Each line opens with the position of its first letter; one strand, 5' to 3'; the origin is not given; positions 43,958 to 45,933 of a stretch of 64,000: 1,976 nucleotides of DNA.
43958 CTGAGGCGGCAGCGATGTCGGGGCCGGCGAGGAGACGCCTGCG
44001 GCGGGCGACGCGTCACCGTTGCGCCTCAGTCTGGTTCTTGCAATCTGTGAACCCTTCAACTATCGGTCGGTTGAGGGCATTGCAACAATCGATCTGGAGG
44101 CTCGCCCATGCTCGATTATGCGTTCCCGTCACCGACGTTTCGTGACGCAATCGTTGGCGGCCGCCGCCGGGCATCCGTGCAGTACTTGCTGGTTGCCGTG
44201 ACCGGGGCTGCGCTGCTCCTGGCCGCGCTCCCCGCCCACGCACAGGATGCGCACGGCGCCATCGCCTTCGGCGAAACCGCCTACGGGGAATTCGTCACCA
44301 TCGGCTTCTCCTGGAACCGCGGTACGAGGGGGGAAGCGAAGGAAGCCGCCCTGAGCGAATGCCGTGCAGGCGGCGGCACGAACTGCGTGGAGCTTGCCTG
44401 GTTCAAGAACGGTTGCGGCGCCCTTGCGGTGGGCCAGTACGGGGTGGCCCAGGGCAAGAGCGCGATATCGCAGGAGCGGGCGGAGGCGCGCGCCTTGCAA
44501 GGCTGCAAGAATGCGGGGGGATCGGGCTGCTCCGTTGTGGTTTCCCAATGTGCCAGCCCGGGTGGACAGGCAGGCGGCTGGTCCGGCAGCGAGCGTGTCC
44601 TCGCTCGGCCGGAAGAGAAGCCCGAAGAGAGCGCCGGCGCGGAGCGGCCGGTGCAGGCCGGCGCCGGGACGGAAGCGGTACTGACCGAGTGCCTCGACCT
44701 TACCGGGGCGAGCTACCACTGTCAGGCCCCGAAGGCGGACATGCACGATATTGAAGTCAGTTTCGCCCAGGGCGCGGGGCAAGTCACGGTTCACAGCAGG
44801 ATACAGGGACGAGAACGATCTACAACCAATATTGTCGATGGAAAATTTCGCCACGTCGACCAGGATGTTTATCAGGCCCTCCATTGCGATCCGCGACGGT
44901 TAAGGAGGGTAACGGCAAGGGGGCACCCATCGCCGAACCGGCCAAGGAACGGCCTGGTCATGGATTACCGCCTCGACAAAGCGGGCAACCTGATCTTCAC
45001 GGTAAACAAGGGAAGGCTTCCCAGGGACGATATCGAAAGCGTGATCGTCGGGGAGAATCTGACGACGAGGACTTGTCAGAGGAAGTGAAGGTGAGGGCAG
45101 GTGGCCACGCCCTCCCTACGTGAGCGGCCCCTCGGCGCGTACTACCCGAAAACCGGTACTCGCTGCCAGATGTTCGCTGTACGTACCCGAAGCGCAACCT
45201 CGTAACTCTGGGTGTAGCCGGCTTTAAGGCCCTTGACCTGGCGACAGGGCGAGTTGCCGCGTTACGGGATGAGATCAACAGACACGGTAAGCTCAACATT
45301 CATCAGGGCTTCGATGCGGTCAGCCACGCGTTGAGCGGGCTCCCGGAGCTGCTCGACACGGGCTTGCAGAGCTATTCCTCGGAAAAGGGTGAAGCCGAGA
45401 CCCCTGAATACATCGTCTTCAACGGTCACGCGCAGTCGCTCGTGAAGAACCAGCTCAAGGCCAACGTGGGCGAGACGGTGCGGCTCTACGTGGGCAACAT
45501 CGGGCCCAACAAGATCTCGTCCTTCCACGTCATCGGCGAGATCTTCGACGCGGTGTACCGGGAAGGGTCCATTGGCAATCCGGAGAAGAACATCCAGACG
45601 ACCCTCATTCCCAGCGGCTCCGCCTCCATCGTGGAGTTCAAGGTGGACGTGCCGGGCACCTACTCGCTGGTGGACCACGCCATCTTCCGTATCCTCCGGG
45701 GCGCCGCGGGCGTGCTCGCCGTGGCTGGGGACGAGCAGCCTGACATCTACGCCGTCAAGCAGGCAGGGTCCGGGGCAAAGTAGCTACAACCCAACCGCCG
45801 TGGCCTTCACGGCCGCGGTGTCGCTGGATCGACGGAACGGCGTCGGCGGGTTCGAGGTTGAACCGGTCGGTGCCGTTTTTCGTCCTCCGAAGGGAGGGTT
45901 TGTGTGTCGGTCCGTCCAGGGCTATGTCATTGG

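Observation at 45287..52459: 70-bp direct repeats derived from an integrase 3' end bracket a 7.1-kb cargo block and truncate a NirK-like gene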

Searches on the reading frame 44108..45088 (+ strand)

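Call 13: search_protein_families(library=pfam, proteins=[window:44108-45088:+], max_evalue=0.01)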
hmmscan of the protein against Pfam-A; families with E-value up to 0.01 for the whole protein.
window:44108-45088:+ (326 aa): 1 family
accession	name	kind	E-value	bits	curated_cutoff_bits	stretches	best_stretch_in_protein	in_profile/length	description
PF13827.11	DUF4189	-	4.2e-19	69.4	25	1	50-148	2-97/97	Domain of unknown function (DUF4189)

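Call 46: search_protein_families(library=padloc, proteins=[window:44108-45088:+], max_evalue=0.01)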
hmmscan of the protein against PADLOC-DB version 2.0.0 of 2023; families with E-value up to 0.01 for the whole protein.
window:44108-45088:+ (326 aa): 0 families

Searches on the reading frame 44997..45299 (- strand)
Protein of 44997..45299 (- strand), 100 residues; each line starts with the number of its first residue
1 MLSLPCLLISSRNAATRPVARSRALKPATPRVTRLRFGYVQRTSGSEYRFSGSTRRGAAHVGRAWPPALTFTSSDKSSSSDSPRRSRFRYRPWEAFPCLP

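Call 13: search_protein_families(library=pfam, proteins=[window:44997-45299:-], max_evalue=0.01)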
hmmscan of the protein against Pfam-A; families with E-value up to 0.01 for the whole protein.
window:44997-45299:- (100 aa): 0 families

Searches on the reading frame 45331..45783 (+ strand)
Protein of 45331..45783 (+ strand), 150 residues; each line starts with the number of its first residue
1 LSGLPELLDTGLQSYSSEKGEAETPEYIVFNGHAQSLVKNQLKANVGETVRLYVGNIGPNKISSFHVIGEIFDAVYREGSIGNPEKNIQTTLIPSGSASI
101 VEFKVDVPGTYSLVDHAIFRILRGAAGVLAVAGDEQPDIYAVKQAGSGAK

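Call 13: search_protein_families(library=pfam, proteins=[window:45331-45783:+], max_evalue=0.01)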
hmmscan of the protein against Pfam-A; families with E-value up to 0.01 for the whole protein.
window:45331-45783:+ (150 aa): 1 family
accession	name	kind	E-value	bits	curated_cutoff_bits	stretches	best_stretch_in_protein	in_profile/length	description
PF07731.20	Cu-oxidase_2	-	0.0035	17.5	20.4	1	26-113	23-115/137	Multicopper oxidase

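Call 38: find_homologous_proteins(query=window:45340-45780:+, max_evalue=0.00001)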
Query window:45340-45780:+ (147 aa): 913 proteins with E <= 0.00001 among 991 candidates; the best 120 are listed.
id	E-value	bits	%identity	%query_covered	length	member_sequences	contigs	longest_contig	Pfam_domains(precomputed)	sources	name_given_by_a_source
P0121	5.3e-89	313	100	100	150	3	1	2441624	-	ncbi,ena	-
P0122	1.7e-63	231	83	87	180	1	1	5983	-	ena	-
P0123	1.1e-57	212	74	97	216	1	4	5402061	PF07731.21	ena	-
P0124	4.9e-53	197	66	98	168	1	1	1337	-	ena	-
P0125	7.0e-52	193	65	94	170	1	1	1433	-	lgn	-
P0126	1.5e-51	192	64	98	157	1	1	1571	-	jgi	jgi:nitrite reductase (NO-forming)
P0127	3.6e-51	191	64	97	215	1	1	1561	PF07731.21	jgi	jgi:nitrite reductase (NO-forming)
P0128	5.7e-51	190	64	98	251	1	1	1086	PF07731.21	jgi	jgi:nitrite reductase (NO-forming)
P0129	7.6e-51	190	63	97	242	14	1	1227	PF07731.21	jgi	jgi:nitrite reductase (NO-forming)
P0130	2.8e-50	188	66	90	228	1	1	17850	PF07731.21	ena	-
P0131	4.8e-49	184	64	94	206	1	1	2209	PF07731.21,PF00394.29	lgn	-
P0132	6.6e-49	184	61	95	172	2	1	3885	-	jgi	jgi:nitrite reductase (NO-forming)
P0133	1.1e-47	180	67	85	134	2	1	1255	-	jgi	jgi:nitrite reductase (NO-forming)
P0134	2.6e-47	178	66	88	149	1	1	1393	-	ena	-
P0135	4.8e-47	178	58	98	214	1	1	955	PF07731.21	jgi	jgi:nitrite reductase (NO-forming)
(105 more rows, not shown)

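Call 40: find_encoding_contigs(protein=P0121, flank=10000, max_places=6)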
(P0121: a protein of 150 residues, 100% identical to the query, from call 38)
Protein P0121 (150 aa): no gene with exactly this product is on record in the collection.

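Call 41: find_encoding_contigs(protein=P0122, flank=10000, max_places=4)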
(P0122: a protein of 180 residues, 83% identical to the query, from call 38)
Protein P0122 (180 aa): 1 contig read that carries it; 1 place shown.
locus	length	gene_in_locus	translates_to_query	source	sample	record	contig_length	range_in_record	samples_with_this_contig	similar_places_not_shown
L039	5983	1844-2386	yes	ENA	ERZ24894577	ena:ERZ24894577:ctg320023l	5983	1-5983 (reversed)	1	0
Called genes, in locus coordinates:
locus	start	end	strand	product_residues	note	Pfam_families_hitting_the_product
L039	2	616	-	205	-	?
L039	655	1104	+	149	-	PF03824:NicO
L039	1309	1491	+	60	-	-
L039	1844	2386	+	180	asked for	-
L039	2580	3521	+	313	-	-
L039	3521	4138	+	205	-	-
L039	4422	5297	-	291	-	PF00941:FAD_binding_5 (weak), PF03450:CO_deh_flav_C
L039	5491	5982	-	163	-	?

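Call 42: find_encoding_contigs(protein=P0123, flank=10000, max_places=4)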
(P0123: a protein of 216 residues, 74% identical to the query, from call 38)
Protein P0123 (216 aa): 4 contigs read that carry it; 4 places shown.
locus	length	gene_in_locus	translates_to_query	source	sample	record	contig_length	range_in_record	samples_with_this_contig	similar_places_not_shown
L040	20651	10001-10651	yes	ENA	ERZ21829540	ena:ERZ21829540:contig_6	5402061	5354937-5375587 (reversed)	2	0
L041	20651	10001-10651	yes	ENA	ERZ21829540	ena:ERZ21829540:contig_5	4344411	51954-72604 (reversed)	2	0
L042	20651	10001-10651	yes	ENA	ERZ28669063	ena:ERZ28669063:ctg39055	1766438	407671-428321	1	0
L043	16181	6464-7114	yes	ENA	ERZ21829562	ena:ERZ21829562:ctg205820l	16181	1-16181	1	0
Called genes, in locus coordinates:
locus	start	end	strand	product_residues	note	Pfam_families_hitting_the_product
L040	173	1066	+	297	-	PF01609:DDE_Tnp_1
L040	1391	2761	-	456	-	PF05598:DUF772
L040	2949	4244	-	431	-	PF10923:BrxC_BrxD, PF13191:AAA_16 (weak), PF10923:BrxC_BrxD (weak)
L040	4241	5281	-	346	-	PF10923:BrxC_BrxD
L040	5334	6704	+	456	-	PF05598:DUF772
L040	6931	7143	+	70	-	-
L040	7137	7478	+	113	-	-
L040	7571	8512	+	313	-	-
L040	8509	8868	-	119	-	PF10923:BrxC_BrxD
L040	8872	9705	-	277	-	-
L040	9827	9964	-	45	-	-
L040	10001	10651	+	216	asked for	PF07731:Cu-oxidase_2 (faint)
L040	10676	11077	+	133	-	PF00042:Globin (faint)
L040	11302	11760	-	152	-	PF06240:COXG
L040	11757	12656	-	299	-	PF00941:FAD_binding_5, PF03450:CO_deh_flav_C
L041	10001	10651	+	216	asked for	PF07731:Cu-oxidase_2 (faint)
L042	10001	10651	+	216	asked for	PF07731:Cu-oxidase_2 (faint)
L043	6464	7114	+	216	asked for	PF07731:Cu-oxidase_2 (faint)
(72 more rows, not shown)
